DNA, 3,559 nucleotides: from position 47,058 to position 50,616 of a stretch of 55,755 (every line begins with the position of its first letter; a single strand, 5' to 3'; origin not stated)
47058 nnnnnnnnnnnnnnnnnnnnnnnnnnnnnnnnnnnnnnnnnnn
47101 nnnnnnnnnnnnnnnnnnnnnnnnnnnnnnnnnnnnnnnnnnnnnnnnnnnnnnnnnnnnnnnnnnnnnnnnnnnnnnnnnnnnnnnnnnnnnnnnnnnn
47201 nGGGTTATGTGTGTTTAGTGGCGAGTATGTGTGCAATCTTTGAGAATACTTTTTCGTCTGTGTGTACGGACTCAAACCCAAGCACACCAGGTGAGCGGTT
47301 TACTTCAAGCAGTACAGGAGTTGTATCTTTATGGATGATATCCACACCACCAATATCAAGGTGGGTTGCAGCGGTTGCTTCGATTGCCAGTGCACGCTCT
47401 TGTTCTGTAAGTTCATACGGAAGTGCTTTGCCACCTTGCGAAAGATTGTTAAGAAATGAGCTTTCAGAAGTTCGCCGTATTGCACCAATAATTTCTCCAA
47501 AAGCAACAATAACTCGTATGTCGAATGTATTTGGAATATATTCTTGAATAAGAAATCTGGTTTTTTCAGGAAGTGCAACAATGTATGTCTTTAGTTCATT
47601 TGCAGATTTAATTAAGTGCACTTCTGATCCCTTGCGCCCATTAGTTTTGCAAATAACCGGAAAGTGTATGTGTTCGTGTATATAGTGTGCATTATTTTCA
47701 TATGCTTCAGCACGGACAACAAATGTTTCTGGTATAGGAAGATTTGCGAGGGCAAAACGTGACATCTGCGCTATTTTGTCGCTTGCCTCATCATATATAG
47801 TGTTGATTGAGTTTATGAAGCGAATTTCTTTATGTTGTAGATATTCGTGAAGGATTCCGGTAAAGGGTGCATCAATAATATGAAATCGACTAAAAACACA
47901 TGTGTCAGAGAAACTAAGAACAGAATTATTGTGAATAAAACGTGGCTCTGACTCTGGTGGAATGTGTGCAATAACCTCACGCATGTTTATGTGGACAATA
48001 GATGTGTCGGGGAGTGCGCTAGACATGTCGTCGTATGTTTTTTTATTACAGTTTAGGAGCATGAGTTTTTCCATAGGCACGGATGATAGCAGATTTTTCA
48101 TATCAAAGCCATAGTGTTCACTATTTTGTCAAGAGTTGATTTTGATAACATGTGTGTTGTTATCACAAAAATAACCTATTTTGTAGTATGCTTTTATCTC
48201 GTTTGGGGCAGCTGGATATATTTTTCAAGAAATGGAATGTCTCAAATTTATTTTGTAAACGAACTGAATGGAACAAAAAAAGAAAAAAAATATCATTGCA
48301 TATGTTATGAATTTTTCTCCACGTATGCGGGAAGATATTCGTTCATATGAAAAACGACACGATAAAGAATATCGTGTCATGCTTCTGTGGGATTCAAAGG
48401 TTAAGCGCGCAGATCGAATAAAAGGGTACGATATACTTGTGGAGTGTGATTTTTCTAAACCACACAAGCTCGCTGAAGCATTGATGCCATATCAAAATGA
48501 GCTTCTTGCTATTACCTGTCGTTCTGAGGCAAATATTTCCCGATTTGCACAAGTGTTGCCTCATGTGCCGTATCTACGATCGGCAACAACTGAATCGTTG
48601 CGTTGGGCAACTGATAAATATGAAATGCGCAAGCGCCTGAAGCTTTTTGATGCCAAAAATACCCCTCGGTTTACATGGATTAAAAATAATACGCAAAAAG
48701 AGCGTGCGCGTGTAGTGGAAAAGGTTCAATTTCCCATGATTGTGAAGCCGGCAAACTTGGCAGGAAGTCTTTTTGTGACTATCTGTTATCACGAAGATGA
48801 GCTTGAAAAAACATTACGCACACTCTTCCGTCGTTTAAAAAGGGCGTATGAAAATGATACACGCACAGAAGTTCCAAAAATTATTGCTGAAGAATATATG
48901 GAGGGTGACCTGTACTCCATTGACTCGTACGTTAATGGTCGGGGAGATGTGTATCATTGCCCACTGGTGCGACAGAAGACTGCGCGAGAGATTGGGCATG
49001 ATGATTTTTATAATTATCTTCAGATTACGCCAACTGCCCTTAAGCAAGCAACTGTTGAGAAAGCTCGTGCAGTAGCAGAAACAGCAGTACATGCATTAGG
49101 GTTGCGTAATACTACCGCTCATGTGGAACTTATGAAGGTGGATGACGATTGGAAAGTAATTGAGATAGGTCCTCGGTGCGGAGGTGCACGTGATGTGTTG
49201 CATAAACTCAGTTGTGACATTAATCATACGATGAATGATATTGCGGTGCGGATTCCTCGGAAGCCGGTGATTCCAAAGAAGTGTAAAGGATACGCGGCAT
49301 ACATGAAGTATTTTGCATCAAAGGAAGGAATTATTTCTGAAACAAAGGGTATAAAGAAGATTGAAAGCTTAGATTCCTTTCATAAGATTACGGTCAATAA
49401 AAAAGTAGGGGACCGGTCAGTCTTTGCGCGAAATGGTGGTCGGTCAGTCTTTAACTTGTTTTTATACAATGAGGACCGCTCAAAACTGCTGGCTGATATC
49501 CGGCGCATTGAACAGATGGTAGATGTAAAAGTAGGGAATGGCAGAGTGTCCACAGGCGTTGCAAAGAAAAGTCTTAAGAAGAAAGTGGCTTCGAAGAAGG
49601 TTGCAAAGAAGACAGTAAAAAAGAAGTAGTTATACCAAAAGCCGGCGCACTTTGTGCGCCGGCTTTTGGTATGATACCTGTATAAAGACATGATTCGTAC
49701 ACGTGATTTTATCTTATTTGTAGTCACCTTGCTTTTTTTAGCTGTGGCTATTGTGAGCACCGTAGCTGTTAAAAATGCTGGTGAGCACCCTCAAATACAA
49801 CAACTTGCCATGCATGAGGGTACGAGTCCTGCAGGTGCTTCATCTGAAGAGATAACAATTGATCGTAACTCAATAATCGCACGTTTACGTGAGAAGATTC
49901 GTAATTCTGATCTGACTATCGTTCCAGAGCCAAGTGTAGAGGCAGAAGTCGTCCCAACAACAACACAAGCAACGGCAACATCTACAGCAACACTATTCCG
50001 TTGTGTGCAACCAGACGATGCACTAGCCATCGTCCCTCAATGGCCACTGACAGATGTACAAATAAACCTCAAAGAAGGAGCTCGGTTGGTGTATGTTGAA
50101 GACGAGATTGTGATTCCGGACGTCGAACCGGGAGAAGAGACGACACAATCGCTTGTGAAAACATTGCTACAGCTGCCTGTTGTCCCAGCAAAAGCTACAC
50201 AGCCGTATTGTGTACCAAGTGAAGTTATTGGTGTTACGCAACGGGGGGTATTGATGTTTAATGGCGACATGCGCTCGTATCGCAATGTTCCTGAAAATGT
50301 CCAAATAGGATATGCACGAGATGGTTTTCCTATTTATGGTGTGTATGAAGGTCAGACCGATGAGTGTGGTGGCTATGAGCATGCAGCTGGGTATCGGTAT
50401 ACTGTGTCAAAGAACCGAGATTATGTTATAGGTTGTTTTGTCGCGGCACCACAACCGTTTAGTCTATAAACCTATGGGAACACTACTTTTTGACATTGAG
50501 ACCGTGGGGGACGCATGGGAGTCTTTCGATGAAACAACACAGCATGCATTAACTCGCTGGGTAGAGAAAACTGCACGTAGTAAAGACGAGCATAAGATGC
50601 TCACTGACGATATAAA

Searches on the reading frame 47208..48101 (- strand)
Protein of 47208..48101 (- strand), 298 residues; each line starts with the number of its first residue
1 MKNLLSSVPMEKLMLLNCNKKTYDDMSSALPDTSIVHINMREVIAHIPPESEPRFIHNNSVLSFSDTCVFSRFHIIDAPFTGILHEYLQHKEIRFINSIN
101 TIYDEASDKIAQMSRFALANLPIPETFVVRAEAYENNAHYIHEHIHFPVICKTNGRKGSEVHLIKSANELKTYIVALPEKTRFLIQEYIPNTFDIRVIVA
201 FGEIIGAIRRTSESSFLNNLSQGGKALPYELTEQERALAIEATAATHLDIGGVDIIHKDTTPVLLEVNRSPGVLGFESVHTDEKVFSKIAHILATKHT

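Call 63: search_protein_families(library=pfam, proteins=[window:47208-48101:-], max_evalue=0.001)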
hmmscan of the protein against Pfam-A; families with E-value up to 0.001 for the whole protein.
window:47208-48101:- (298 aa): 7 families
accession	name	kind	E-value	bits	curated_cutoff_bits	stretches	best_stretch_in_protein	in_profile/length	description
PF08443.16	RimK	-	2.1e-31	109.4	21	1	106-278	1-174/188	RimK-like ATP-grasp domain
PF02955.21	GSH-S_ATP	-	4.4e-08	33.2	23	1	123-261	12-157/175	Prokaryotic glutathione synthetase, ATP-grasp domain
PF03133.20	TTL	-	3.5e-05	23.6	20.1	0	122-199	43-123/292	Tubulin-tyrosine ligase family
PF14398.11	ATPgrasp_YheCD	-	3.8e-05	23.5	26.8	0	150-230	76-167/255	YheC/D like ATP-grasp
PF14397.11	ATPgrasp_ST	-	0.0001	22.1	31.4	0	237-292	220-276/278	Sugar-transfer associated ATP-grasp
PF02655.19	ATP-grasp_3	-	0.00012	22.6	23.2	1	106-268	1-154/160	ATP-grasp domain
PF07478.18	Dala_Dala_lig_C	-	0.0003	20.8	24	0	119-273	5-178/204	D-ala D-ala ligase C-terminus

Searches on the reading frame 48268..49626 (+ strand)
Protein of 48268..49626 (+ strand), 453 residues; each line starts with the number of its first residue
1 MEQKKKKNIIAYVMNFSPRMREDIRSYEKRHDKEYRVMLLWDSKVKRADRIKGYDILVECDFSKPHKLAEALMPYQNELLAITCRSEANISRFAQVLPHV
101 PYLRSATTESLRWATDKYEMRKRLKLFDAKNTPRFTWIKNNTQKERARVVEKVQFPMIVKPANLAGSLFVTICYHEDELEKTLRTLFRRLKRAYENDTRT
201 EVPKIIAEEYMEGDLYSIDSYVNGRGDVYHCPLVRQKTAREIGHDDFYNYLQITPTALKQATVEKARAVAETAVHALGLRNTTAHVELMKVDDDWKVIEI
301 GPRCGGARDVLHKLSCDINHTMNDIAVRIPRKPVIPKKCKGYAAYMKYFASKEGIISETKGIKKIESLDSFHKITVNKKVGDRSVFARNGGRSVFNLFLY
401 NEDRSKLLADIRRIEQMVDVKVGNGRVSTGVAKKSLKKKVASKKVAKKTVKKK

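Call 63: search_protein_families(library=pfam, proteins=[window:48268-49626:+], max_evalue=0.001)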
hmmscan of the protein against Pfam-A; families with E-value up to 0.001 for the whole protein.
window:48268-49626:+ (453 aa): 6 families
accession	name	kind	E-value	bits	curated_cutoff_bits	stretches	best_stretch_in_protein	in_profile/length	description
PF13535.11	ATP-grasp_4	-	2.1e-19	70.1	27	1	154-306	2-155/160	ATP-grasp domain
PF02655.19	ATP-grasp_3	-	2.8e-09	37.7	23.2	1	114-306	1-159/160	ATP-grasp domain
PF07478.18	Dala_Dala_lig_C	-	2.6e-06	27.5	24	1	139-280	21-152/204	D-ala D-ala ligase C-terminus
PF02222.28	ATP-grasp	-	0.00013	22.1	27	0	131-303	9-162/179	ATP-grasp domain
PF02786.22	CPSase_L_D2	-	0.00014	21.9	19.8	1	116-197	1-81/211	Carbamoyl-phosphate synthase L chain, ATP binding domain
PF01071.24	GARS_A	-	0.0005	20.4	27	0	126-225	9-103/194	Phosphoribosylglycinamide synthetase, ATP-grasp (A) domain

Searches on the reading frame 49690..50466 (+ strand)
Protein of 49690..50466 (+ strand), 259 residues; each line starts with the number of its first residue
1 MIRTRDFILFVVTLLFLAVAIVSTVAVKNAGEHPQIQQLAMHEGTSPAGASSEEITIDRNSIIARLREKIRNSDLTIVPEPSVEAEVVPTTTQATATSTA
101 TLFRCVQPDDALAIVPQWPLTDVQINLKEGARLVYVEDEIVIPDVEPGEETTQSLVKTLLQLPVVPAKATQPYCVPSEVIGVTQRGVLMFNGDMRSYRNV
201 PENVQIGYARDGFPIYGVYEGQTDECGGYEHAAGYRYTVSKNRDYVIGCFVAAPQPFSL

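Call 63: search_protein_families(library=pfam, proteins=[window:49690-50466:+], max_evalue=0.001)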
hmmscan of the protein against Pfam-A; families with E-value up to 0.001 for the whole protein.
window:49690-50466:+ (259 aa): 1 family
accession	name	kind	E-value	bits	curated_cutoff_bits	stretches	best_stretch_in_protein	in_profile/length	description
PF14240.11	YHYH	-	7e-05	23.3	25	1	203-238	94-132/193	YHYH protein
